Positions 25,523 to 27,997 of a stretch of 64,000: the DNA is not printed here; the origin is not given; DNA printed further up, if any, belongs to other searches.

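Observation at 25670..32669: ECF sigma / anti-sigma module flanked by two TonB-dependent receptors next to xoxF: candidate metal (lanthanide?) sensing-uptake locus of a non-FecIR type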

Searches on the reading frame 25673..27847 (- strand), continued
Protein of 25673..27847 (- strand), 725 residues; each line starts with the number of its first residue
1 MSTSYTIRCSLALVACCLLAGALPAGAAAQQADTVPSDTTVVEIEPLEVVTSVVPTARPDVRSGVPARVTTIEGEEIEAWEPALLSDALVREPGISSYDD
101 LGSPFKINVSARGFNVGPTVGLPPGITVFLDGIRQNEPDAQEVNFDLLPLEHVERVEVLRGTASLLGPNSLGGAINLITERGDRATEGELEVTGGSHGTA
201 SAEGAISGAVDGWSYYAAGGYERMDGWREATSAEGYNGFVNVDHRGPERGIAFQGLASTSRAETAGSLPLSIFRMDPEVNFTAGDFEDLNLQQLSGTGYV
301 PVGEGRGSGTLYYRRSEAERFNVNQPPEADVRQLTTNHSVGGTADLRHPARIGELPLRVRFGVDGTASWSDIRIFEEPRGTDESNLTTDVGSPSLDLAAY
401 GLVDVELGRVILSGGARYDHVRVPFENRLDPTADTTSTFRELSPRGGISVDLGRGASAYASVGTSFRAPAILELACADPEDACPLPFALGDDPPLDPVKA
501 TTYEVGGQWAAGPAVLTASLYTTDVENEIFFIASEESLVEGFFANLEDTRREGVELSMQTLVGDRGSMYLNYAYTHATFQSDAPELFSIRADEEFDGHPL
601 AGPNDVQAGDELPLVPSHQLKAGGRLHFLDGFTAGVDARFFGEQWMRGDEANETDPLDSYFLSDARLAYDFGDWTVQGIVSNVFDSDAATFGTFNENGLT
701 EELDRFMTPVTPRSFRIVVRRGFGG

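Call 78: get_annotated_region(hit=H14, flank=8000)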
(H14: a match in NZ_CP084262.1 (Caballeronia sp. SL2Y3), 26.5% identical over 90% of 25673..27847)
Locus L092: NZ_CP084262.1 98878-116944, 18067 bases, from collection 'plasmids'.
description: Caballeronia sp. SL2Y3 plasmid p1, complete sequence
organism: Caballeronia sp. SL2Y3 (NCBI taxid 2878151)
taxonomy: Bacteria; Pseudomonadota; Betaproteobacteria; Burkholderiales; Burkholderiaceae; Caballeronia; Caballeronia sp. SL2Y3
host: -; source: Jalysus wickhami,Cell culture; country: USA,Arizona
typing (MOB-suite, as given by PLSDB): non-mobilizable
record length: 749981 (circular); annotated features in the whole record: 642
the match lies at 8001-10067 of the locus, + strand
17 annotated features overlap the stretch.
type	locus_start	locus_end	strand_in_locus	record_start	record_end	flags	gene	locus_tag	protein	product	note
CDS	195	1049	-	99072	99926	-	-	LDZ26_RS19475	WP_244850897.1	hypothetical protein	-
CDS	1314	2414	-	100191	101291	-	-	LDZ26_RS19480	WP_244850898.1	tartrate dehydrogenase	GO:0046395 - carboxylic acid catabolic process [Evidence IEA]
CDS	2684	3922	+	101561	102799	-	-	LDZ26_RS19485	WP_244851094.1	efflux RND transporter periplasmic adaptor subunit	GO:0006810 - transport [Evidence IEA]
CDS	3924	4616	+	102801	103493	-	-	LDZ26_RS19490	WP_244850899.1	ABC transporter ATP-binding protein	-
CDS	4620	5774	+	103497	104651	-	-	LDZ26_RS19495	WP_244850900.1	ABC transporter permease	-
CDS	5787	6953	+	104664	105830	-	-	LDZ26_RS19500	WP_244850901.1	ABC transporter permease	-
CDS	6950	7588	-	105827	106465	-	-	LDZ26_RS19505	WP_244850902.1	DUF2278 family protein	-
CDS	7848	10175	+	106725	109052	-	-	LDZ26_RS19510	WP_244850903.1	TonB-dependent receptor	GO:0015891 - siderophore transport [Evidence IEA]; GO:0055085 - transmembrane transport [Evidence IEA]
CDS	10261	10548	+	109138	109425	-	-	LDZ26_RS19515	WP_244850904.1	hypothetical protein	-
CDS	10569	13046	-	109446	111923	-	-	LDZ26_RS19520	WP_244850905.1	glycoside hydrolase family 2 protein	-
CDS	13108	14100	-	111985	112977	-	-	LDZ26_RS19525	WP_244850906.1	DUF1839 family protein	-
CDS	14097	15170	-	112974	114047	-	-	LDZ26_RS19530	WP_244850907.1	amino acid--[acyl-carrier-protein] ligase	-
CDS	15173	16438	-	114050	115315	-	-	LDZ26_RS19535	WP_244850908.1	acyl-CoA dehydrogenase family protein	-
CDS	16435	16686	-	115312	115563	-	-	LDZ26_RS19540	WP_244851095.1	acyl carrier protein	-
CDS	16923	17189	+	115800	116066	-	-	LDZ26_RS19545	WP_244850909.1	hypothetical protein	-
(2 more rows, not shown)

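Call 79: get_annotated_region(hit=H24, flank=8000)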
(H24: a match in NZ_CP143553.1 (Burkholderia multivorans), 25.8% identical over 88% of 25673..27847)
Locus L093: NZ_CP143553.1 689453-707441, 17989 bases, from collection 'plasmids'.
description: Burkholderia multivorans strain 2023CK-01339 plasmid unnamed2, complete sequence
organism: Burkholderia multivorans (NCBI taxid 87883)
taxonomy: Bacteria; Pseudomonadota; Betaproteobacteria; Burkholderiales; Burkholderiaceae; Burkholderia; Burkholderia multivorans
host: -; source: Homo sapiens,bronchoalveolar lavage; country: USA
typing (MOB-suite, as given by PLSDB): non-mobilizable; mating-pair formation MPF_T
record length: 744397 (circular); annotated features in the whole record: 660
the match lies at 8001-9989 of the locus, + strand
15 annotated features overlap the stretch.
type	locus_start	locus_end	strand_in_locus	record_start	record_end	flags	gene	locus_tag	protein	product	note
CDS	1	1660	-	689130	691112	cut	acs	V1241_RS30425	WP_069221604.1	acetate--CoA ligase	GO:0019427 - acetyl-CoA biosynthetic process from acetate [Evidence IEA]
CDS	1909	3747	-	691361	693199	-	-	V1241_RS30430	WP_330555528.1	sigma-70 family RNA polymerase sigma factor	GO:0006352 - DNA-templated transcription initiation [Evidence IEA]; GO:0006355 - regulation of DNA-templated ...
CDS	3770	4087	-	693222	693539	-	-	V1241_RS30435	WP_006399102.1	high-potential iron-sulfur protein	-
CDS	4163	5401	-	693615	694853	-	-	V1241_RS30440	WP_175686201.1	transporter substrate-binding domain-containing protein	-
CDS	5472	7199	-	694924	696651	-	-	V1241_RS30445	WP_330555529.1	methanol/ethanol family PQQ-dependent dehydrogenase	-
CDS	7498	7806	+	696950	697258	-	-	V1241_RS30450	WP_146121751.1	hypothetical protein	-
CDS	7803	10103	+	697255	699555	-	-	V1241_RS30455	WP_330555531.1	TonB-dependent receptor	GO:0015891 - siderophore transport [Evidence IEA]; GO:0055085 - transmembrane transport [Evidence IEA]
CDS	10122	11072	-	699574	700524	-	-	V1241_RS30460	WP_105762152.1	alpha/beta fold hydrolase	-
CDS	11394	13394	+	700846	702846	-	-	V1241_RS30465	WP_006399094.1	sigma-54-dependent Fis family transcriptional regulator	-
CDS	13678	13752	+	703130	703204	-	pqqA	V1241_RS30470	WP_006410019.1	pyrroloquinoline quinone precursor peptide PqqA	GO:0018189 - pyrroloquinoline quinone biosynthetic process [Evidence IEA]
CDS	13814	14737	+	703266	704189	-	pqqB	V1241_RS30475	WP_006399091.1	pyrroloquinoline quinone biosynthesis protein PqqB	GO:0018189 - pyrroloquinoline quinone biosynthetic process [Evidence IEA]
CDS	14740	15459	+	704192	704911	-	pqqC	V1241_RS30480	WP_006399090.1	pyrroloquinoline-quinone synthase PqqC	GO:0018189 - pyrroloquinoline quinone biosynthetic process [Evidence IEA]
CDS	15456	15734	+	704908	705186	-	pqqD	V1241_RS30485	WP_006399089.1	pyrroloquinoline quinone biosynthesis peptide chaperone PqqD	GO:0018189 - pyrroloquinoline quinone biosynthetic process [Evidence IEA]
CDS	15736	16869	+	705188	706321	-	pqqE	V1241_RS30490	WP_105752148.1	pyrroloquinoline quinone biosynthesis protein PqqE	GO:0018149 - peptide cross-linking [Evidence IEA]; GO:0018189 - pyrroloquinoline quinone biosynthetic process [Evidence ...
CDS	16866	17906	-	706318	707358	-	-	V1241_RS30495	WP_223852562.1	DNA topoisomerase IB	-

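Call 83: search_dna_similar(query=window:25673-27847:-, collection=plasmids, mode=protein, max_evalue=1e-10, max_rows=40, rows=spread)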
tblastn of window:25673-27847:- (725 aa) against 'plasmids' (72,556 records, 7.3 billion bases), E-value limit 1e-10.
Records with a match: 39; places in all: 40; records where one place covers at least 80% of the query: 21.
Best place of each record, by identity: <60% 39.
By first word of the organism name: Paraburkholderia 7; Azospirillum 7; Caballeronia 5; Novosphingobium 4; Burkholderia 3; Croceicoccus 2; Methylobacterium 2; Sphingobium 2; Ideonella 1; Variovorax 1; and 5 more.
By predicted mobility (MOB-suite, as given by PLSDB): non-mobilizable 30; mobilizable 6; conjugative 3.
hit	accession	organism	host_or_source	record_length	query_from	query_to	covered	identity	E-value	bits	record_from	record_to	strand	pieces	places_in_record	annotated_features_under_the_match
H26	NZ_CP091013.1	Burkholderia cenocepacia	-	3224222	63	720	91%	28.4%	1e-57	220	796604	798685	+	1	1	none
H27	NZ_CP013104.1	Paraburkholderia caribensis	-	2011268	65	697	87%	29.0%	1e-56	217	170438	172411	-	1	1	none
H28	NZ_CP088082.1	Ideonella dechloratans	Cell culture,Activated sludge, ...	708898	65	725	91%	27.5%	7e-51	200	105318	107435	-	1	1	TonB-dependent receptor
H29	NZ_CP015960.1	Paraburkholderia caribensis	Mimosa,single cell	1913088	65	697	87%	28.6%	7e-56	215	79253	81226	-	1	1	none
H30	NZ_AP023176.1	Paraburkholderia largidicola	Physopelta gutta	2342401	65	697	87%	28.5%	4e-56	216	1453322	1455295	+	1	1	none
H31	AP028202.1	Paraburkholderia largidicola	Physopelta gutta,midgut,Midgut crypts ...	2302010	65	697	87%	28.5%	6e-56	215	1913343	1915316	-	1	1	TonB-dependent receptor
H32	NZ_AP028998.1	Paraburkholderia sp. 22B1P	-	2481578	65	697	87%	28.5%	6e-56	215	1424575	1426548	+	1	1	none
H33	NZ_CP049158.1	Caballeronia sp. SBC1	whole organism,soil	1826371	37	697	91%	27.2%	1e-55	214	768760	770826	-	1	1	none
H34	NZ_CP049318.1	Caballeronia sp. SBC2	whole organism,soil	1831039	37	697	91%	27.2%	2e-55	214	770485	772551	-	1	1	none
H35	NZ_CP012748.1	Paraburkholderia caribensis MBA4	soil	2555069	65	697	87%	28.3%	9e-57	218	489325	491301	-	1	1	none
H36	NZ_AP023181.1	Paraburkholderia sp. PGU19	Physopelta gutta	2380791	65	697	87%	27.8%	7e-45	208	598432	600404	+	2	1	none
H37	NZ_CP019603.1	Croceicoccus marinus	-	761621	48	715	92%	26.2%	2e-19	101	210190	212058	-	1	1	TonB-dependent receptor | DUF1636 domain-containing protein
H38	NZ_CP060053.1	Croceicoccus marinus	prokaryote,marine sediment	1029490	48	715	92%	26.2%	2e-19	101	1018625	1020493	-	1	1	none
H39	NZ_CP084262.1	Caballeronia sp. SL2Y3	Jalysus wickhami,Cell culture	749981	48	699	90%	26.5%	1e-49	196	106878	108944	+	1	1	TonB-dependent receptor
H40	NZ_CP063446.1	Novosphingobium sp. ES2-1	mixed culture,activated sludge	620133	93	723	80%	29.8%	5e-22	184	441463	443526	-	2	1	TonB-dependent receptor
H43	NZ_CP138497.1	Variovorax boronicumulans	Legume root,PacBio whole genome assembly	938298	44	724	86%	27.1%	7e-24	202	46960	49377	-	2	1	TonB-dependent receptor | FAD:protein FMN transferase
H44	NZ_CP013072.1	Sphingobium indicum B90A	sugarcane rhizosphere soil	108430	82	723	76%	30.7%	4e-21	202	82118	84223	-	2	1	TonB-dependent receptor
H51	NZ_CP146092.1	Ralstonia sp. RRA.1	-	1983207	63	725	76%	29.3%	4e-28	236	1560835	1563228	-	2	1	none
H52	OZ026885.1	Candidatus Methylocalor cossyra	-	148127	41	712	81%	27.2%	5e-31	244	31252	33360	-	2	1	Putative TonB-dependent receptor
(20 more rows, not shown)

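Call 84: get_annotated_region(hit=H52, flank=7000)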
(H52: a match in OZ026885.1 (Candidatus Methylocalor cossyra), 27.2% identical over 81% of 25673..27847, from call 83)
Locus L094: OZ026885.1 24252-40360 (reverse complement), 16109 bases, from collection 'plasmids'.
description: Candidatus Methylocalor cossyra isolate MeCH1-AG genome assembly, plasmid: 2
organism: Candidatus Methylocalor cossyra (NCBI taxid 3108543)
taxonomy: Bacteria; Pseudomonadota; Gammaproteobacteria; Methylococcales; Methylococcaceae; Candidatus Methylocalor; Candidatus Methylocalor cossyra
host: -; source: -; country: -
typing (MOB-suite, as given by PLSDB): non-mobilizable
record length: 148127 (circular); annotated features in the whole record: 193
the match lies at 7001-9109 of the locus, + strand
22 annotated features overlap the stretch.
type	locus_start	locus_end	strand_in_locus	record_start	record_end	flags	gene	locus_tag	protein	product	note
CDS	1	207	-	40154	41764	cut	-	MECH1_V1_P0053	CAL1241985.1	transposase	-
CDS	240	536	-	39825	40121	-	-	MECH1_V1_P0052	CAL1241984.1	protein of unknown function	-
CDS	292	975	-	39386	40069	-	-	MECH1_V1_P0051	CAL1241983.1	protein of unknown function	-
CDS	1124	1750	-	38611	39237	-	-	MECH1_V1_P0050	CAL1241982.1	Isochorismatase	-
CDS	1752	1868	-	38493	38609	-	-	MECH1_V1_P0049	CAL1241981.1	protein of unknown function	-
CDS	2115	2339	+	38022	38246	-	-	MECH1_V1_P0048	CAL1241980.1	protein of unknown function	-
CDS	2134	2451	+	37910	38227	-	-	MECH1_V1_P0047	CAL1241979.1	protein of unknown function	-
CDS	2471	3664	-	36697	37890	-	-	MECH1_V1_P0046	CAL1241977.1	protein of unknown function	-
CDS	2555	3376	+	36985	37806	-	-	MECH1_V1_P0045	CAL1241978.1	conserved exported protein of unknown function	-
CDS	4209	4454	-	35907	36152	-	-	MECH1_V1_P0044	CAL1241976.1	protein of unknown function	-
CDS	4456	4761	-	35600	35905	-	-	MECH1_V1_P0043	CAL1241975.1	protein of unknown function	-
CDS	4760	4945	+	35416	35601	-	-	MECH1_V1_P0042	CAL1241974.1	protein of unknown function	-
CDS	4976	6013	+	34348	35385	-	-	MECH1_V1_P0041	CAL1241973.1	transposase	-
CDS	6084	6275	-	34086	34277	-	-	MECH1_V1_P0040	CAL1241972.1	protein of unknown function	-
CDS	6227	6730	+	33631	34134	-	-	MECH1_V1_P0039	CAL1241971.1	transposase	-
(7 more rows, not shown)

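Call 85: get_annotated_region(hit=H44, flank=7000)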
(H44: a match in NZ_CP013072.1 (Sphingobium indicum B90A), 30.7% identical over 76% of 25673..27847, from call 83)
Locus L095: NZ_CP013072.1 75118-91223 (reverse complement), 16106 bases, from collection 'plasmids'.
description: Sphingobium indicum B90A plasmid pSRL2, complete sequence
organism: Sphingobium indicum B90A (NCBI taxid 861109)
taxonomy: Bacteria; Pseudomonadota; Alphaproteobacteria; Sphingomonadales; Sphingomonadaceae; Sphingobium; Sphingobium indicum; Sphingobium indicum B90A
host: -; source: sugarcane rhizosphere soil; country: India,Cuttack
typing (MOB-suite, as given by PLSDB): non-mobilizable; replicon rep_cluster_545
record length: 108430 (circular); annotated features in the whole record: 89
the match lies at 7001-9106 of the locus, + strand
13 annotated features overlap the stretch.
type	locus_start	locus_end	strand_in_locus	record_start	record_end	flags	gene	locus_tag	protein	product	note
CDS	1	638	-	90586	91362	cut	-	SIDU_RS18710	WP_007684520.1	response regulator transcription factor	GO:0000160 - phosphorelay signal transduction system [Evidence IEA]; GO:0006355 - regulation of DNA-templated ...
CDS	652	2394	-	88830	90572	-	-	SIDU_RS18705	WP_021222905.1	PQQ-dependent dehydrogenase, methanol/ethanol family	-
CDS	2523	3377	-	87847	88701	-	-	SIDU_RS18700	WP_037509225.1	transporter substrate-binding domain-containing protein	-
CDS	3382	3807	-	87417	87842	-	pedF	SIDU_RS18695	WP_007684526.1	cytochrome c-550 PedF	-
CDS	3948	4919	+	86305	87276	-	-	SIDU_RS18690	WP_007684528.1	PQQ-dependent catabolism-associated beta-propeller protein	-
CDS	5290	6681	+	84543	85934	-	-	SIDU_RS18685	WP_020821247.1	porin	-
CDS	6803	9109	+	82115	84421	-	-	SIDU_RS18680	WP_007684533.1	TonB-dependent receptor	-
CDS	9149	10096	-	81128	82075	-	-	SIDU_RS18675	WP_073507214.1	quinoprotein relay system zinc metallohydrolase 1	-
CDS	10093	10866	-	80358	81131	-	-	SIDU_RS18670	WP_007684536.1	quinoprotein dehydrogenase-associated SoxYZ-like carrier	-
CDS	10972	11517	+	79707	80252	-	-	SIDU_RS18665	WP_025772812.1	rhodanese-like domain-containing protein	-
CDS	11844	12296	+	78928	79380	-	-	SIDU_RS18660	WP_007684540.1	pseudoazurin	-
CDS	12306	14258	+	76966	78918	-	acs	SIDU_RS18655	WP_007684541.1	acetate--CoA ligase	GO:0019427 - acetyl-CoA biosynthetic process from acetate [Evidence IEA]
CDS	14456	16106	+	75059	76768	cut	-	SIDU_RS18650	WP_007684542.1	ATP-binding protein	-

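Call 86: get_annotated_region(hit=H43, flank=7000)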
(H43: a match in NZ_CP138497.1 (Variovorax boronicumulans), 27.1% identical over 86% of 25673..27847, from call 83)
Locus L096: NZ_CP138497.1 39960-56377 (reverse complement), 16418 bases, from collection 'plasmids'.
description: Variovorax boronicumulans strain EBFNA2 plasmid unnamed, complete sequence
organism: Variovorax boronicumulans (NCBI taxid 436515)
taxonomy: Bacteria; Pseudomonadota; Betaproteobacteria; Burkholderiales; Comamonadaceae; Variovorax; Variovorax boronicumulans
host: -; source: Legume root,PacBio whole genome assembly; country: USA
typing (MOB-suite, as given by PLSDB): non-mobilizable; mating-pair formation MPF_T
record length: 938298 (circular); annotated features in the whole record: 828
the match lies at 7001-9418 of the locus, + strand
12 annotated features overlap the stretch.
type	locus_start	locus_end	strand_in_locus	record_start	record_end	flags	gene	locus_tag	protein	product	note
CDS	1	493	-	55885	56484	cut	-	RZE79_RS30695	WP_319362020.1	acyloxyacyl hydrolase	-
CDS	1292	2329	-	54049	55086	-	-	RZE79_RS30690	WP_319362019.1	PQQ-binding-like beta-propeller repeat protein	-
CDS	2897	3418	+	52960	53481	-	-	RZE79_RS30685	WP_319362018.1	XRE family transcriptional regulator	GO:0006355 - regulation of DNA-templated transcription [Evidence IEA]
CDS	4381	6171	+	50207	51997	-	-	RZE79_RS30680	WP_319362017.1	PQQ-dependent methanol/ethanol family dehydrogenase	-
CDS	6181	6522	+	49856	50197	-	-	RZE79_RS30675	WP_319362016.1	high-potential iron-sulfur protein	-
CDS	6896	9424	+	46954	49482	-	-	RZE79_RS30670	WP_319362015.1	TonB-dependent receptor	-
CDS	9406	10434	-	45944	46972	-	-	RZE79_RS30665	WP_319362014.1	FAD:protein FMN transferase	GO:0017013 - protein flavinylation [Evidence IEA]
CDS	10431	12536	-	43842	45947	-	-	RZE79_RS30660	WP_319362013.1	4Fe-4S binding protein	-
CDS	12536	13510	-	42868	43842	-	-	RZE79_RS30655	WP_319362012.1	tripartite tricarboxylate transporter substrate binding protein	-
CDS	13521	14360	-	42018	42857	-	-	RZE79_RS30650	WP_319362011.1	ABC transporter permease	-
CDS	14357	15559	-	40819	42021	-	-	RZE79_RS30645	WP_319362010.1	branched-chain amino acid ABC transporter substrate-binding protein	-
CDS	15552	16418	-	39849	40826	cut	-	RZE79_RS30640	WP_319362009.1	PQQ-dependent catabolism-associated beta-propeller protein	-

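Call 99: get_annotated_region(hit=H26, flank=8000)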
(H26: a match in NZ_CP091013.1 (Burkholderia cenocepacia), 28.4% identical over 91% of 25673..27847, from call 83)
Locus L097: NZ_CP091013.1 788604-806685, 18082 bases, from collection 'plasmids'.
description: Burkholderia cenocepacia strain CMCC(B)23006 plasmid unnamed1, complete sequence
organism: Burkholderia cenocepacia (NCBI taxid 95486)
taxonomy: Bacteria; Pseudomonadota; Betaproteobacteria; Burkholderiales; Burkholderiaceae; Burkholderia; Burkholderia cenocepacia
host: -; source: -; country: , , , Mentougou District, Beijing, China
typing (MOB-suite, as given by PLSDB): non-mobilizable
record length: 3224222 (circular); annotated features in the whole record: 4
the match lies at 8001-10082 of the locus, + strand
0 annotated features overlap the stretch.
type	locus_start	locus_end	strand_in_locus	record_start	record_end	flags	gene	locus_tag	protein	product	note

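Call 100: get_annotated_region(hit=H51, flank=8000)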
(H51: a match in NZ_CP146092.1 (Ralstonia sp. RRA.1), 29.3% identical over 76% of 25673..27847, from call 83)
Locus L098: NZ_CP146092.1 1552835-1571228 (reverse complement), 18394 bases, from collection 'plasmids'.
description: Ralstonia sp. RRA.1 plasmid unnamed1, complete sequence
organism: Ralstonia sp. RRA.1 (NCBI taxid 3122075)
taxonomy: Bacteria; Pseudomonadota; Betaproteobacteria; Burkholderiales; Burkholderiaceae; Ralstonia; Ralstonia sp. RRA.1
host: -; source: -; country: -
typing (MOB-suite, as given by PLSDB): non-mobilizable
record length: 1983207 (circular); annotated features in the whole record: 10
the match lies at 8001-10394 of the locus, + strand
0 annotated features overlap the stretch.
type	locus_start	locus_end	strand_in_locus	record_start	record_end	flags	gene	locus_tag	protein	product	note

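Call 101: get_annotated_region(hit=H40, flank=8000)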
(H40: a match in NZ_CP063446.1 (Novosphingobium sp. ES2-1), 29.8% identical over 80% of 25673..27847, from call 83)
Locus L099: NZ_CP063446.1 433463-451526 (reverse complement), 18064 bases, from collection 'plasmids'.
description: Novosphingobium sp. ES2-1 plasmid p1, complete sequence
organism: Novosphingobium sp. ES2-1 (NCBI taxid 2780074)
taxonomy: Bacteria; Pseudomonadota; Alphaproteobacteria; Sphingomonadales; Sphingomonadaceae; Novosphingobium; Novosphingobium sp. ES2-1
host: -; source: mixed culture,activated sludge; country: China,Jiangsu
typing (MOB-suite, as given by PLSDB): non-mobilizable
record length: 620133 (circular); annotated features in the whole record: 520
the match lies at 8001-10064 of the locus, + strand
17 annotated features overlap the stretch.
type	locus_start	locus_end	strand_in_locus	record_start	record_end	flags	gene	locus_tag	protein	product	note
CDS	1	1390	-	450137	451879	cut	-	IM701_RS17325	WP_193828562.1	methanol/ethanol family PQQ-dependent dehydrogenase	-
CDS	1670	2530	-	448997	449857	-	-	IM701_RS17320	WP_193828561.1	transporter substrate-binding domain-containing protein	-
CDS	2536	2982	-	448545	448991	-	pedF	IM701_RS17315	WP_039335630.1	cytochrome c-550 PedF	-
CDS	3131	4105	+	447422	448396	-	-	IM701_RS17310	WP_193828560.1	PQQ-dependent catabolism-associated beta-propeller protein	-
CDS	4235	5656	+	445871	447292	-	-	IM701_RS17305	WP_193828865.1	porin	-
CDS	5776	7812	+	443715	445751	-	-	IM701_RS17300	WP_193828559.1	TonB-dependent receptor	-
CDS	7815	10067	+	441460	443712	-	-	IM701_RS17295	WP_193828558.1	TonB-dependent receptor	-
CDS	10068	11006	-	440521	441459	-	-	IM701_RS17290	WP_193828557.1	quinoprotein relay system zinc metallohydrolase 1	-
CDS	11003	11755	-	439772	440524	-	-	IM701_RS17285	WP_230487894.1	quinoprotein dehydrogenase-associated SoxYZ-like carrier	-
CDS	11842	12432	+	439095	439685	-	-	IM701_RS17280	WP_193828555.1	rhodanese-like domain-containing protein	-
CDS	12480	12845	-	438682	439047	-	-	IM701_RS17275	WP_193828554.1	c-type cytochrome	-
CDS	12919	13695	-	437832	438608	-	-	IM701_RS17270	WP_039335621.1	ThuA domain-containing protein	-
CDS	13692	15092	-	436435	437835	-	-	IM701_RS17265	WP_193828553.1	aromatic ring-hydroxylating dioxygenase subunit alpha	-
CDS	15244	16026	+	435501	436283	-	-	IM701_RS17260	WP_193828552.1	SDR family oxidoreductase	-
CDS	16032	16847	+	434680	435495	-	-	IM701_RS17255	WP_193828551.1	glucose 1-dehydrogenase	-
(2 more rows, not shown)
